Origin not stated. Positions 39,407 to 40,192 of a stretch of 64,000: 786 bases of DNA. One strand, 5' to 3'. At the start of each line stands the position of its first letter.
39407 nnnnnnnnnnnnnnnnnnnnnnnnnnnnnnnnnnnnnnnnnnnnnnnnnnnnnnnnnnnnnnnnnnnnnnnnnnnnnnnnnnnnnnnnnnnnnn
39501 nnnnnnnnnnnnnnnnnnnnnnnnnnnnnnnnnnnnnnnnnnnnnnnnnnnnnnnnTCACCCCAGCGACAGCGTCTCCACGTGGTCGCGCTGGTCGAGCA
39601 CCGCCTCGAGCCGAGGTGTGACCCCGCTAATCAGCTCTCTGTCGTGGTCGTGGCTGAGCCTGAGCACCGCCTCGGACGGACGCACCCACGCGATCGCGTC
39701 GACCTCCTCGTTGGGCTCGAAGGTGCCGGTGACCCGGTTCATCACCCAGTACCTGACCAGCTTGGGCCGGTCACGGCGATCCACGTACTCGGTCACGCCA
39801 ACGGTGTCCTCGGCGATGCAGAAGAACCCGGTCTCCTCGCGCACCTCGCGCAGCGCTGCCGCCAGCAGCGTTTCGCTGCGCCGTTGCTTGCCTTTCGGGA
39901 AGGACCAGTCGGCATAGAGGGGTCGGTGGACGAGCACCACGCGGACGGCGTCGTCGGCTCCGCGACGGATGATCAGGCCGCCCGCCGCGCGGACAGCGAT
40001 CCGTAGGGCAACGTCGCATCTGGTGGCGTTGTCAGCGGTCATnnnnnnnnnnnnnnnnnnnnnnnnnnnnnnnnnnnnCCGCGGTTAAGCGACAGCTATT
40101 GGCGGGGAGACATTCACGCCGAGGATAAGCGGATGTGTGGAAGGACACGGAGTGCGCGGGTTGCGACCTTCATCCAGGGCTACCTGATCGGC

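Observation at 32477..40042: Polyphosphate metabolism cluster with CHAD and histidine-phosphatase genes: SixA-like, CHAD and ppk1, then ppx, a basic protein, a ROK kinase and NUDIX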

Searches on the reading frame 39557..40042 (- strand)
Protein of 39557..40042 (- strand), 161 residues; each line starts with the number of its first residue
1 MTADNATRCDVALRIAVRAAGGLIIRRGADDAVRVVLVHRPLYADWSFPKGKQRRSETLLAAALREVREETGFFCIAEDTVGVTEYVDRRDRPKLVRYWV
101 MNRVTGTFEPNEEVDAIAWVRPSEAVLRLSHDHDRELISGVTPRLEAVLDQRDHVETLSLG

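Call 3: search_protein_families(library=pfam, proteins=[window:39557-40042:-], max_evalue=0.01)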
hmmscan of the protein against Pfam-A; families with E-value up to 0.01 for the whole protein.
window:39557-40042:- (161 aa): 2 families
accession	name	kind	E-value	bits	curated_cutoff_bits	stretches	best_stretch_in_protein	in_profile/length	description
PF00293.34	NUDIX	-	2.2e-18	67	21.1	1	19-136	5-129/134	NUDIX domain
PF16262.11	DUF4916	-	0.0078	16.3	27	0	63-128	82-147/170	Domain of unknown function (DUF4916)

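Call 4: search_protein_families(library=ncbifam, proteins=[window:39557-40042:-], max_evalue=0.01)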
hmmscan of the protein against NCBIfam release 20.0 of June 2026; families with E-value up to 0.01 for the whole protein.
window:39557-40042:- (161 aa): 11 families
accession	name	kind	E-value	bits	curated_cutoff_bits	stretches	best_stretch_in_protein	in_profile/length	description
NF052459.1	OxoGTPPhMutT1Mycb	equivalog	3.3e-28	98.6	475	1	17-139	1-123/292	8-oxo-(d)GTP phosphatase MutT1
NF007834.0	PRK10546.1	equivalog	2.7e-07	30.5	156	1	35-153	17-130/135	pyrimidine (deoxy)nucleoside triphosphate diphosphatase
NF006530.0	PRK08999.1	equivalog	3.4e-06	26.3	245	1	41-125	30-112/315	Nudix family hydrolase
TIGR02705.1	nudix_YtkD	equivalog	0.0001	21.9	154.4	1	47-73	48-74/156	RNA deprotection pyrophosphohydrolase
NF008044.0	PRK10776.1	equivalog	0.00013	21.8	148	1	44-120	31-105/130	8-oxo-dGTP diphosphatase MutT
NF001937.0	PRK00714.1-4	equivalog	0.00024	20.8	139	1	19-84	9-71/161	RNA pyrophosphohydrolase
NF006961.0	PRK09438.1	equivalog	0.00024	20.6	103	1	35-79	22-67/151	dihydroneopterin triphosphate diphosphatase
NF003790.0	PRK05379.2-2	equivalog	0.00095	18.3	403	1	37-98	235-301/354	bifunctional nicotinamide mononucleotide adenylyltransferase/ADP-ribose pyrophosphatase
NF008736.0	PRK11762.1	equivalog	0.0011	18.5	169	1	46-74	76-104/186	ADP compounds hydrolase NudE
NF001938.0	PRK00714.1-5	equivalog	0.0028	17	116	1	44-73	45-74/172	RNA pyrophosphohydrolase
NF001935.0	PRK00714.1-2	equivalog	0.0059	16.1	259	1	43-94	30-81/183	RNA pyrophosphohydrolase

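Call 23: search_solved_structures(query=window:39557-40042:-, max_evalue=0.001, show_alignments=1)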
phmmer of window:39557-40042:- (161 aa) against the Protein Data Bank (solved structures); distinct sequences matched with E-value up to 0.001: 30.
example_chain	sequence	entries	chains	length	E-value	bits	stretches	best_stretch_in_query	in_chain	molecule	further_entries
5gg5_A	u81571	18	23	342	5.9e-19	71.3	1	28-139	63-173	Hydrolase, NUDIX family protein | NUDIX family protein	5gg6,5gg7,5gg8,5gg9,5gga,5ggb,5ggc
9cxx_A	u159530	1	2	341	3.8e-18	68.7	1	13-138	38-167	8-oxo-(d)GTP phosphatase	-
3fjy_A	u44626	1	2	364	4.2e-11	45.8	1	31-73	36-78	Probable MutT1 protein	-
1vc8_A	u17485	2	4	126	1.9e-08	37.2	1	31-144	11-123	Ndx1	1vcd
1vc9_A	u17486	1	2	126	5e-08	35.8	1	31-144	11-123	Ndx1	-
5lon_A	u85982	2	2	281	4.7e-07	32.7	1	31-120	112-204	KLLA0F23980p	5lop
5j3t_B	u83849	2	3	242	7.6e-07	32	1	42-105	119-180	mRNA decapping complex subunit 2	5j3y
5n2v_B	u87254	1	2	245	7.8e-07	32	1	42-105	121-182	mRNA decapping complex subunit 2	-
5kq1_B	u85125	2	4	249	8e-07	31.9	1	42-105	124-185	mRNA decapping complex subunit 2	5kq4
2qkm_B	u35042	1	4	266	8.9e-07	31.8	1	42-105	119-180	SPAC19A8.12 protein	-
2a6t_A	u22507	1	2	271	9.3e-07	31.7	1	42-105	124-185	SPAC19A8.12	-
6am0_A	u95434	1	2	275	1.2e-06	31.3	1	31-120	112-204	KLLA0F23980p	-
2jvb_A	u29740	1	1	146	1.7e-06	30.9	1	32-120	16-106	mRNA-decapping enzyme subunit 2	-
4k6e_A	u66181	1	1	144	1.7e-06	30.9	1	32-120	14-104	mRNA-decapping enzyme subunit 2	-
4kg4_A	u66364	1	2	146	3.7e-06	29.8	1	32-120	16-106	mRNA-decapping enzyme subunit 2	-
3i7u_A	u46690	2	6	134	6.2e-06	29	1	20-139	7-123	AP4A hydrolase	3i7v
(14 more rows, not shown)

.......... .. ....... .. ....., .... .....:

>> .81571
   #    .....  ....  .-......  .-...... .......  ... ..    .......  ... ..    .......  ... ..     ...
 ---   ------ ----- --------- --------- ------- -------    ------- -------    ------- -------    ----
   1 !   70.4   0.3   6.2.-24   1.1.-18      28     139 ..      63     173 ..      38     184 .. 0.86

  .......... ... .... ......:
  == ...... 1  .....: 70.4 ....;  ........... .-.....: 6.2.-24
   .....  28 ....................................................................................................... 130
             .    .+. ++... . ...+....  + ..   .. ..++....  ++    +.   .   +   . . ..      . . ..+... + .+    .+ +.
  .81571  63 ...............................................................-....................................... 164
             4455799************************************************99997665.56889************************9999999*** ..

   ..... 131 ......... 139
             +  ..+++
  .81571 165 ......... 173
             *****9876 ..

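Call 35: find_homologous_proteins(query=window:39557-40042:-, max_evalue=0.00001)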
Query window:39557-40042:- (161 aa): 550 proteins with E <= 0.00001 among 1291 candidates; the best 120 are listed.
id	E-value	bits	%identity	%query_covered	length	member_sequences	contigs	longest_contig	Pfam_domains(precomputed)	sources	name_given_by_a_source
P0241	2.8e-97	340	98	100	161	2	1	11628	PF00293.35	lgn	-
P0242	6.9e-80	284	79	100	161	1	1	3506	PF00293.35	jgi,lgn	jgi:8-oxo-dGTP diphosphatase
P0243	2.8e-78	279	80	100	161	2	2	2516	PF00293.35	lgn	-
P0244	1.2e-75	270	76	100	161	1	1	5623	PF00293.35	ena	-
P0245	1.4e-75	270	76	100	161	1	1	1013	PF00293.35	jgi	jgi:8-oxo-dGTP diphosphatase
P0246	2.7e-75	269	76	100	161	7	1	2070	PF00293.35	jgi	jgi:8-oxo-dGTP diphosphatase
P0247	4.0e-75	268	78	100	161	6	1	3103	PF00293.35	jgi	jgi:8-oxo-dGTP diphosphatase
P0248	1.8e-74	266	77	100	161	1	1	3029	PF00293.35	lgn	-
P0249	3.5e-74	265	75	100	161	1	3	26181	PF00293.35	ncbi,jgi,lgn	jgi:8-oxo-dGTP diphosphatase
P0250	7.3e-74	264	73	100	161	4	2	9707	PF00293.35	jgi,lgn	jgi:8-oxo-dGTP diphosphatase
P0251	3.2e-73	262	74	100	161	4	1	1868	PF00293.35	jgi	jgi:8-oxo-dGTP diphosphatase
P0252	1.2e-72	260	75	100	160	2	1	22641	PF00293.35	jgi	jgi:8-oxo-dGTP diphosphatase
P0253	1.0e-71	257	73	100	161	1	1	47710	PF00293.35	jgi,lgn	jgi:8-oxo-dGTP diphosphatase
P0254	3.0e-71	256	75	100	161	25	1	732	PF00293.35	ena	-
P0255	4.6e-71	255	71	100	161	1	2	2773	PF00293.35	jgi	jgi:8-oxo-dGTP diphosphatase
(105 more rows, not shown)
